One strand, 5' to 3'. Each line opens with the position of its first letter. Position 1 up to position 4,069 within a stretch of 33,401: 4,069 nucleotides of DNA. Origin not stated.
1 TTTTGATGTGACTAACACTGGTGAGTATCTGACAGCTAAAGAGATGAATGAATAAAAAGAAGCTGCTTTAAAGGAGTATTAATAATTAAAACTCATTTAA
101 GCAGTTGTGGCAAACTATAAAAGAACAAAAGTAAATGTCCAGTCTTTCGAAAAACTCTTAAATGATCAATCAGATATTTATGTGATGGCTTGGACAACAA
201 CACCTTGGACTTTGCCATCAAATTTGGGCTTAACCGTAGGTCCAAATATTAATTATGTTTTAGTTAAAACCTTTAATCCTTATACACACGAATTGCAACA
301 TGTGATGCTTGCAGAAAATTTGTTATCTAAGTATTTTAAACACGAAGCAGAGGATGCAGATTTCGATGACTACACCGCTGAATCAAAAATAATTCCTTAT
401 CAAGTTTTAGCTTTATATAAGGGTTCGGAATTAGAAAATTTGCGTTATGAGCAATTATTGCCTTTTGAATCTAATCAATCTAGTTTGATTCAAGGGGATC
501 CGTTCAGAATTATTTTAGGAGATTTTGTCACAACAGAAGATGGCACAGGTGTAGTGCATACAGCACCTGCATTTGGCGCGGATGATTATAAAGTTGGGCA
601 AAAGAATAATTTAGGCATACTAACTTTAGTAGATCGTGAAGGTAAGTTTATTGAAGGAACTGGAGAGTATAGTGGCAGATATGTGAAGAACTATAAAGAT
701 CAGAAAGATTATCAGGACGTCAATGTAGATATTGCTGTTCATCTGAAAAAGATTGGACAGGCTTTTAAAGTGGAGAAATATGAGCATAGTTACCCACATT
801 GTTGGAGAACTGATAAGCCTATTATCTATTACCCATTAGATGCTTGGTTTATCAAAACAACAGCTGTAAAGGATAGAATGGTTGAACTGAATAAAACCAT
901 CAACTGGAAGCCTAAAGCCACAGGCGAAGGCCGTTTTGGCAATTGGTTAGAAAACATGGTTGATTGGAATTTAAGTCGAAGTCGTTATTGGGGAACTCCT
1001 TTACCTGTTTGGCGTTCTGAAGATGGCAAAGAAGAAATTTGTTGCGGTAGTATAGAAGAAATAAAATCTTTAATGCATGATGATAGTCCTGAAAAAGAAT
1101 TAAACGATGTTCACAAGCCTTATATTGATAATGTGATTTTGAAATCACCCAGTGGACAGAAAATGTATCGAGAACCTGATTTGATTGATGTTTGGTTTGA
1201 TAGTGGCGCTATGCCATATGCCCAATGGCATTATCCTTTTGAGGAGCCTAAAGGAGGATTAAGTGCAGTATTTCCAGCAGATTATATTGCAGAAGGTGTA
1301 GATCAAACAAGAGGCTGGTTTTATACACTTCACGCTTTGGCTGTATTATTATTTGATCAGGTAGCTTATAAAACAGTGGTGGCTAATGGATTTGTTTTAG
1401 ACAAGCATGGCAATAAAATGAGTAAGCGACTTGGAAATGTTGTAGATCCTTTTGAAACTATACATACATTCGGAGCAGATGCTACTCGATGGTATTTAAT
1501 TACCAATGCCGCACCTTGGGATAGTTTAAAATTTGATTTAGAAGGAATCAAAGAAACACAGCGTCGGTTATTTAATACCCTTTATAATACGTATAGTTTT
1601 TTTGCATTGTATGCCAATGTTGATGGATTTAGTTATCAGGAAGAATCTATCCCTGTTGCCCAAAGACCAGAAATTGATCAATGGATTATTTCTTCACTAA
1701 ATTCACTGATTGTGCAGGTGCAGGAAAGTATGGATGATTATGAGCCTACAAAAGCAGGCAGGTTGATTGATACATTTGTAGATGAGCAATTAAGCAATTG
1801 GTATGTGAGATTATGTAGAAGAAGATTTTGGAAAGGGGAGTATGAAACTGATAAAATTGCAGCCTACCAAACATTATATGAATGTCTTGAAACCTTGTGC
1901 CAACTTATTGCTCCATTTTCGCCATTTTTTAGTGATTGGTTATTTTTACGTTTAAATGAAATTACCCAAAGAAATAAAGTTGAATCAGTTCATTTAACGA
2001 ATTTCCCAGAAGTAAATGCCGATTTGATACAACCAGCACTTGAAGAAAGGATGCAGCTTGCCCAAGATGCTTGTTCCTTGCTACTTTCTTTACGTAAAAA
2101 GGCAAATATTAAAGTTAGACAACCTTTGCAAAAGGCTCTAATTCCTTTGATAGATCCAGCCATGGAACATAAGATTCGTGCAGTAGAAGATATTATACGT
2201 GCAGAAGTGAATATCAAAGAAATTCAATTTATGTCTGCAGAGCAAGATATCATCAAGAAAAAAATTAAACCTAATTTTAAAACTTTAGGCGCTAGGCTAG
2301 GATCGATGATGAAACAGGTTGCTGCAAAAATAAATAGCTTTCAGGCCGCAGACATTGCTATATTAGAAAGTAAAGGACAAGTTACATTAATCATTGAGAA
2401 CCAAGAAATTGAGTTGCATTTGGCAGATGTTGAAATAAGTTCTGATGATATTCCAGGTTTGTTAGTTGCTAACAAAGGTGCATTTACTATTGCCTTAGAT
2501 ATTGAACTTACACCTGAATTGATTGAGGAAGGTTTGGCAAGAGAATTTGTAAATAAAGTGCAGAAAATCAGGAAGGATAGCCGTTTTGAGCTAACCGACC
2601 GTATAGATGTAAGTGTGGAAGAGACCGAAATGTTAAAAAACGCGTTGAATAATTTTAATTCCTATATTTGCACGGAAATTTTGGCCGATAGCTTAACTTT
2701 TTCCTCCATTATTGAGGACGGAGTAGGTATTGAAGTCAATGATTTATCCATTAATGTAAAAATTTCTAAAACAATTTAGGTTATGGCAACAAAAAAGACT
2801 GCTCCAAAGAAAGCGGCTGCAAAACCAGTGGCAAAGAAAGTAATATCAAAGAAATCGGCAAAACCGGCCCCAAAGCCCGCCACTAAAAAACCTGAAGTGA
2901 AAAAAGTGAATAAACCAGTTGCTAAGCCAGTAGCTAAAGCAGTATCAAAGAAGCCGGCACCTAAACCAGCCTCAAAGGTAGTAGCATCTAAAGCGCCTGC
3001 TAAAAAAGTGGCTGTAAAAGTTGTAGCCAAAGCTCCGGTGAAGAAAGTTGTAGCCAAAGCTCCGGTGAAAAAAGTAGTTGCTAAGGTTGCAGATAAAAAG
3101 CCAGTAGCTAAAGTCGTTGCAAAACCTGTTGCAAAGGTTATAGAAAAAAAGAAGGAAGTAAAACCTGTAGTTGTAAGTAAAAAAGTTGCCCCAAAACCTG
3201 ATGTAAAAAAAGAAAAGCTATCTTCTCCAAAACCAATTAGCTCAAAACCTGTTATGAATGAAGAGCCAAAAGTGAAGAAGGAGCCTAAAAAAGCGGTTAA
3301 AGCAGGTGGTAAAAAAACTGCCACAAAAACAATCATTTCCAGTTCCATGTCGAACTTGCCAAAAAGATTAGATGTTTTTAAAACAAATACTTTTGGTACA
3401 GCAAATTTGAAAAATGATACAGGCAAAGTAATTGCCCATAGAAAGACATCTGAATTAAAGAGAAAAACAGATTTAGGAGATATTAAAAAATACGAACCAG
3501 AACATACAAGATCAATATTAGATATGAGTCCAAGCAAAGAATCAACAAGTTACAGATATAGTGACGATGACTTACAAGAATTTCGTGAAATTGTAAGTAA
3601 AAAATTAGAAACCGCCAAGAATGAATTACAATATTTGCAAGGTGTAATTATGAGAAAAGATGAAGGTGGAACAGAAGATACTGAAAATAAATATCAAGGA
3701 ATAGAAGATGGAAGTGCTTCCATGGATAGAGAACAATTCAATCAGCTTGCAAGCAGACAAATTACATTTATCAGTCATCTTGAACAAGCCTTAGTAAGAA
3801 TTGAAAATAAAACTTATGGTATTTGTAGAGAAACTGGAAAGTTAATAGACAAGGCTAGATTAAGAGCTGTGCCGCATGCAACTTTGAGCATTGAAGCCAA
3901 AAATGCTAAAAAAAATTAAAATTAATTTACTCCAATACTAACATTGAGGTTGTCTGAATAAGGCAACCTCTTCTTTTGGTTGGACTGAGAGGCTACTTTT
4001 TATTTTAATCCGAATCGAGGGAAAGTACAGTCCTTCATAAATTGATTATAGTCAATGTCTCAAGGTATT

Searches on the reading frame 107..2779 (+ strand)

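Call 7: search_protein_families(library=pfam, proteins=[window:107-2779:+], max_evalue=0.001)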
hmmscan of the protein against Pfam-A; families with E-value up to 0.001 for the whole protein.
window:107-2779:+ (890 aa): 4 families
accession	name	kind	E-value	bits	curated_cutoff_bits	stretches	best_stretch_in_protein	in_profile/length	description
PF00133.28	tRNA-synt_1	-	2e-66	224.9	22.7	1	196-470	180-407/414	tRNA synthetases class I (I, L, M and V)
PF19302.4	DUF5915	-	3.2e-58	196.9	27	1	694-888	1-194/195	Domain of unknown function (DUF5915)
PF08264.19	Anticodon_1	-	4.8e-32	111.3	25.1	1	524-677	1-147/148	Anticodon-binding domain of tRNA ligase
PF09334.17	tRNA-synt_1g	-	1.7e-09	37.4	20.1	1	420-494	311-385/391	tRNA synthetases class I (M)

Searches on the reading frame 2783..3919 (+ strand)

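Call 7: search_protein_families(library=pfam, proteins=[window:2783-3919:+], max_evalue=0.001)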
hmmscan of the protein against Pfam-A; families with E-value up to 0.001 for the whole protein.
window:2783-3919:+ (378 aa): 1 family
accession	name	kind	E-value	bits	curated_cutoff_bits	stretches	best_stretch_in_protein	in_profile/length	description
PF01258.23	zf-dskA_traR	-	1.9e-08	34.6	24.9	1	344-374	2-32/36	Prokaryotic dksA/traR C4-type zinc finger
